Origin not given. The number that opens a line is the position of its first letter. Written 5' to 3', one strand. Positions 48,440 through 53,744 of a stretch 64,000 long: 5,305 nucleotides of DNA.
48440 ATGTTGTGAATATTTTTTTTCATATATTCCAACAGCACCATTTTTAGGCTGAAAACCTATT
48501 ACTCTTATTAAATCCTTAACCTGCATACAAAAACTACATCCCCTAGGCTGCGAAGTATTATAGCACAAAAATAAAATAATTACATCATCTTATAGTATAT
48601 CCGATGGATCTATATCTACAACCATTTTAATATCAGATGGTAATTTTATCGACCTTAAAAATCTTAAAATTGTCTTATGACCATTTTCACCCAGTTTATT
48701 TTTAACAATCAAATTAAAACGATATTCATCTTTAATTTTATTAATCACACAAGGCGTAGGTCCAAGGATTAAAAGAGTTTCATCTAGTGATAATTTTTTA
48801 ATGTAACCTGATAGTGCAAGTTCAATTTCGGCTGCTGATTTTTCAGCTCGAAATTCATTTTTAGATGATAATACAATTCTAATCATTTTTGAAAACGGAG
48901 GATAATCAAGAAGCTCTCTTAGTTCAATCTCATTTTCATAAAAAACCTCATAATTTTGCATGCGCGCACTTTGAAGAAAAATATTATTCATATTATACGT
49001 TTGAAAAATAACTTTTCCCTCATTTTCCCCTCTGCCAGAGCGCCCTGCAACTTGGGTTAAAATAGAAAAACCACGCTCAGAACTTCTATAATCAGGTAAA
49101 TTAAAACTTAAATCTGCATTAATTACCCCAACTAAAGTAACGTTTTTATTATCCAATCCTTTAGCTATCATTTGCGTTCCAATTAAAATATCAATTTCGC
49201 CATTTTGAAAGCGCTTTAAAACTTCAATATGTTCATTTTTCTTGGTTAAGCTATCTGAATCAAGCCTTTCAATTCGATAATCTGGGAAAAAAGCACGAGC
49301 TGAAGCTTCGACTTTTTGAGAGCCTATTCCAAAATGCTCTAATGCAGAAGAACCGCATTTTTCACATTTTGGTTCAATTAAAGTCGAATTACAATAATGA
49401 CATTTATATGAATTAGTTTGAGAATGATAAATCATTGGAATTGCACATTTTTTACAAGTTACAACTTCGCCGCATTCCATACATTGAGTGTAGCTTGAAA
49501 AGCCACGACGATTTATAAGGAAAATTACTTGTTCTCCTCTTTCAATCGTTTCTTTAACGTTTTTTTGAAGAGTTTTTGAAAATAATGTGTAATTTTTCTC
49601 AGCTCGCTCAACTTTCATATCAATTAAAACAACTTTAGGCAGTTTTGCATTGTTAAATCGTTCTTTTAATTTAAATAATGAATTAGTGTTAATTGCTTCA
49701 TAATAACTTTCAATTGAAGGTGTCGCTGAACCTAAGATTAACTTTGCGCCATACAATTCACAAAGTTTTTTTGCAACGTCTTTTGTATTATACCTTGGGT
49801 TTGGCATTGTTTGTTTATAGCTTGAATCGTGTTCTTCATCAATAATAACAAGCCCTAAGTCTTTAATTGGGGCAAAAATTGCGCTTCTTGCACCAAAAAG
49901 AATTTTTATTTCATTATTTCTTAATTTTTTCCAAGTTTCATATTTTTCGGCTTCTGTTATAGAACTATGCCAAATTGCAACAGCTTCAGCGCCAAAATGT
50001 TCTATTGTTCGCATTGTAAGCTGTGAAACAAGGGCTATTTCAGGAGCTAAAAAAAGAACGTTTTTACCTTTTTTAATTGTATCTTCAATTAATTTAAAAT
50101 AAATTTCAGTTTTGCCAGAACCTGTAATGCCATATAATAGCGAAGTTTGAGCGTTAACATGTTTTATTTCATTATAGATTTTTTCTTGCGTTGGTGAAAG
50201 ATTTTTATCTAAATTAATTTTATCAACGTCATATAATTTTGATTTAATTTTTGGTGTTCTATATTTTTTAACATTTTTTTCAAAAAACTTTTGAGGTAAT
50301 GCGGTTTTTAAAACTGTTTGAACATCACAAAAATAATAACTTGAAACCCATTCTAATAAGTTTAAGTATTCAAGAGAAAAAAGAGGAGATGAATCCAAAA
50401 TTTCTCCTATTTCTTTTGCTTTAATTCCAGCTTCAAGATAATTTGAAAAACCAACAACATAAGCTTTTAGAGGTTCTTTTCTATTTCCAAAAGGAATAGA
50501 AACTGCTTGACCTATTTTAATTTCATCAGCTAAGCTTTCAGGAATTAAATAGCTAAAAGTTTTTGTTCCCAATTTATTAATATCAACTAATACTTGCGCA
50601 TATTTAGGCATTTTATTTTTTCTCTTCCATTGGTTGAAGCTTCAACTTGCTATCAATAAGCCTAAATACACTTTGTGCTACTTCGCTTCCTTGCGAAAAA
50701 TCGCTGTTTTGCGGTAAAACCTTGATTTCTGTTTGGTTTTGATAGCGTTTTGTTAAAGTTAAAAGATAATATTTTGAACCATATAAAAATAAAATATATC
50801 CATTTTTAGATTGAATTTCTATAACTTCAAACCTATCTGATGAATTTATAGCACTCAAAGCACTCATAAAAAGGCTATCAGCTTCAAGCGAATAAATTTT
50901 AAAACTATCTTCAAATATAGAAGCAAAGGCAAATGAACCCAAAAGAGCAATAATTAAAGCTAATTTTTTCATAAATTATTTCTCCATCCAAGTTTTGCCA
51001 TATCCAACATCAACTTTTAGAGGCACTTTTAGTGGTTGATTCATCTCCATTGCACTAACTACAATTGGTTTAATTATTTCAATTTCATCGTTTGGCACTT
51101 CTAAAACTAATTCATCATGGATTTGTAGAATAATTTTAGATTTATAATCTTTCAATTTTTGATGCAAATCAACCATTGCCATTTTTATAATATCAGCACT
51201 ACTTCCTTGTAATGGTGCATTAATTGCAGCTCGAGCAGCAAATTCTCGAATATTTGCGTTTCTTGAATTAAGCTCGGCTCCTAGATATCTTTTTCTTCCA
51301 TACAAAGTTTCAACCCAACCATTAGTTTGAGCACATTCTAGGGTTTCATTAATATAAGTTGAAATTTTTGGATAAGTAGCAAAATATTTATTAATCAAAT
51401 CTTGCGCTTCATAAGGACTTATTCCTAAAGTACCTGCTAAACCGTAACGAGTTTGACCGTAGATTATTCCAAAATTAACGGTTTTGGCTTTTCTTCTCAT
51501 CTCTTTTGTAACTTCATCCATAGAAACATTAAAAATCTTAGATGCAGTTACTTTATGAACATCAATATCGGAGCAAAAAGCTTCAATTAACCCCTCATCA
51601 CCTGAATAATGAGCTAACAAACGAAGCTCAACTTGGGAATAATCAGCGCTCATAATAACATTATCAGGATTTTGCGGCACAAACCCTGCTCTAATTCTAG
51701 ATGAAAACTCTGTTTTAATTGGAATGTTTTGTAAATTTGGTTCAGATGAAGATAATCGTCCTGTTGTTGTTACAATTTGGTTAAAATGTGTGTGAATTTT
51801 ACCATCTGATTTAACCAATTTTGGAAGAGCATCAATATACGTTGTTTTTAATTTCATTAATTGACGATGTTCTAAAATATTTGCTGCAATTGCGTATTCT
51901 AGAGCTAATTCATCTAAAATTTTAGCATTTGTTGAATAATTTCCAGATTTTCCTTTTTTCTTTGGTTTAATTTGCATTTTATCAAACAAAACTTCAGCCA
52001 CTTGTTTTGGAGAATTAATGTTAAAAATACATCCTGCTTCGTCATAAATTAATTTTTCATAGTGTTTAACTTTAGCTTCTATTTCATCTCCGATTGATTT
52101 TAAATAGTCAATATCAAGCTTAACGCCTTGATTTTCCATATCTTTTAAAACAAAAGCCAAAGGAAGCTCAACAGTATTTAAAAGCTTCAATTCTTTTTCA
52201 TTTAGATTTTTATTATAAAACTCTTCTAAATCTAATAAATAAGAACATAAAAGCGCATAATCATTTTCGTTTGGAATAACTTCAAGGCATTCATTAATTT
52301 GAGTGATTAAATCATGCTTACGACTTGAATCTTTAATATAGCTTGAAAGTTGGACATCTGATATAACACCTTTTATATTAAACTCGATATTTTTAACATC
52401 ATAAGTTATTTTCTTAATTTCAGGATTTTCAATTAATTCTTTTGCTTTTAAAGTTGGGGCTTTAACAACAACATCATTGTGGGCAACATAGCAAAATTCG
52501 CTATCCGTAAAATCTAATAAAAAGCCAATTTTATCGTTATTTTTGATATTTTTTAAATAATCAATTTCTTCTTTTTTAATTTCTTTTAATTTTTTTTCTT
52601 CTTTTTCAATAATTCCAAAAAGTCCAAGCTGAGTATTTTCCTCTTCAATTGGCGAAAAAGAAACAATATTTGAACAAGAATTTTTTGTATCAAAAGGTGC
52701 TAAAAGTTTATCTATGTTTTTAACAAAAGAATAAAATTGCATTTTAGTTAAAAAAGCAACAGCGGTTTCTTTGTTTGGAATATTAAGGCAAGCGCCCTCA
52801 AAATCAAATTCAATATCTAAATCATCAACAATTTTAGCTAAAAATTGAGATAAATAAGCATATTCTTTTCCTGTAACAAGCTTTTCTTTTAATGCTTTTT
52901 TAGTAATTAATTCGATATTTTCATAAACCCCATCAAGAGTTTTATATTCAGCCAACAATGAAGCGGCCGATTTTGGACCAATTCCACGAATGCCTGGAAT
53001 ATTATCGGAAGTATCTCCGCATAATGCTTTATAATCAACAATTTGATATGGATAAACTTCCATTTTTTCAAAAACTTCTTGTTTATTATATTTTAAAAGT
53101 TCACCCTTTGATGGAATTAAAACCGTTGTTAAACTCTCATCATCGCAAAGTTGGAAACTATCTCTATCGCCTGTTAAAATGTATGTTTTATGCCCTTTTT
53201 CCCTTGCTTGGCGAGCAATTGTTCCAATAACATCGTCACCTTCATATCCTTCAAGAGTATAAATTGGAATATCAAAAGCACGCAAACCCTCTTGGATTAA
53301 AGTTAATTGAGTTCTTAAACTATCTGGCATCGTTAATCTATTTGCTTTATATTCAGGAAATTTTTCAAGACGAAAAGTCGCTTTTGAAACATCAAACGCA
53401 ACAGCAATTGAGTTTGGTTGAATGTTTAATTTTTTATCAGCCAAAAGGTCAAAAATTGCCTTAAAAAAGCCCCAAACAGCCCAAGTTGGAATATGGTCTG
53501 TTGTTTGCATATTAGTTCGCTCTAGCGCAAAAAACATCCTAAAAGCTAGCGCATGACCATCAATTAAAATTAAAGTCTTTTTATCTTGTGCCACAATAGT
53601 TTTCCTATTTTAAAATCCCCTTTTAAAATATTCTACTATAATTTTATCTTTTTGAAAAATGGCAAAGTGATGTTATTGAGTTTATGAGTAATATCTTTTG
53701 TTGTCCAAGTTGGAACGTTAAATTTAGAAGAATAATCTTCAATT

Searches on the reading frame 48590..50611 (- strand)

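Call 84: search_protein_families(library=pfam, proteins=[window:48590-50611:-], max_evalue=0.0001)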
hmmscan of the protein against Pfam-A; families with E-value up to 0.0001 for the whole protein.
window:48590-50611:- (673 aa): 7 families
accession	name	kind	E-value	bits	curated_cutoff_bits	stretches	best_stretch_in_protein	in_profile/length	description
PF17764.6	PriA_3primeBD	-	2.7e-22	78.9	22.7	1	6-106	1-96/96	3'DNA-binding domain (3'BD)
PF04851.21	ResIII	-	2e-18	67.3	22.5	1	137-299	3-163/164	Type III restriction enzyme, res subunit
PF18074.6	PriA_C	-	3.2e-18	66.8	26.9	1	572-669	1-95/95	Primosomal protein N C-terminal domain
PF00270.35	DEAD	-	2.5e-17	63.5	26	1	140-302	2-163/167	DEAD/DEAH box helicase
PF00271.37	Helicase_C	-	9.7e-14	52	23.5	1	444-527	39-108/110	Helicase conserved C-terminal domain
PF18319.7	Zn_ribbon_PriA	-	8.3e-07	29.3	26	1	386-410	1-25/27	PriA DNA helicase Cys-rich region (CRR) domain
PF13604.12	AAA_30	-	3.6e-05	24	27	1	138-260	2-97/191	AAA domain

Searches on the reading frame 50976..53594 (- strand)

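Call 84: search_protein_families(library=pfam, proteins=[window:50976-53594:-], max_evalue=0.0001)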
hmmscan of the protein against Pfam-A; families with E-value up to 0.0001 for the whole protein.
window:50976-53594:- (872 aa): 4 families
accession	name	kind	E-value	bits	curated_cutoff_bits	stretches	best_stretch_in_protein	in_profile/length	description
PF00476.26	DNA_pol_A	-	3.6e-152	507.2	34.3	1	496-871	2-381/381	DNA polymerase family A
PF02739.22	5_3_exonuc_N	-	1.3e-49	168.5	34.3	1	7-178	1-163/164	5'-3' exonuclease, N-terminal resolvase-like domain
PF01367.25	5_3_exonuc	-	2.3e-31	108.6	40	1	180-274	1-95/97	5'-3' exonuclease, C-terminal SAM fold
PF22619.2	DNA_polI_exo1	-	8.9e-05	22.8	27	0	354-434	14-97/140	DNA polymerase I, ribonuclease H-like domain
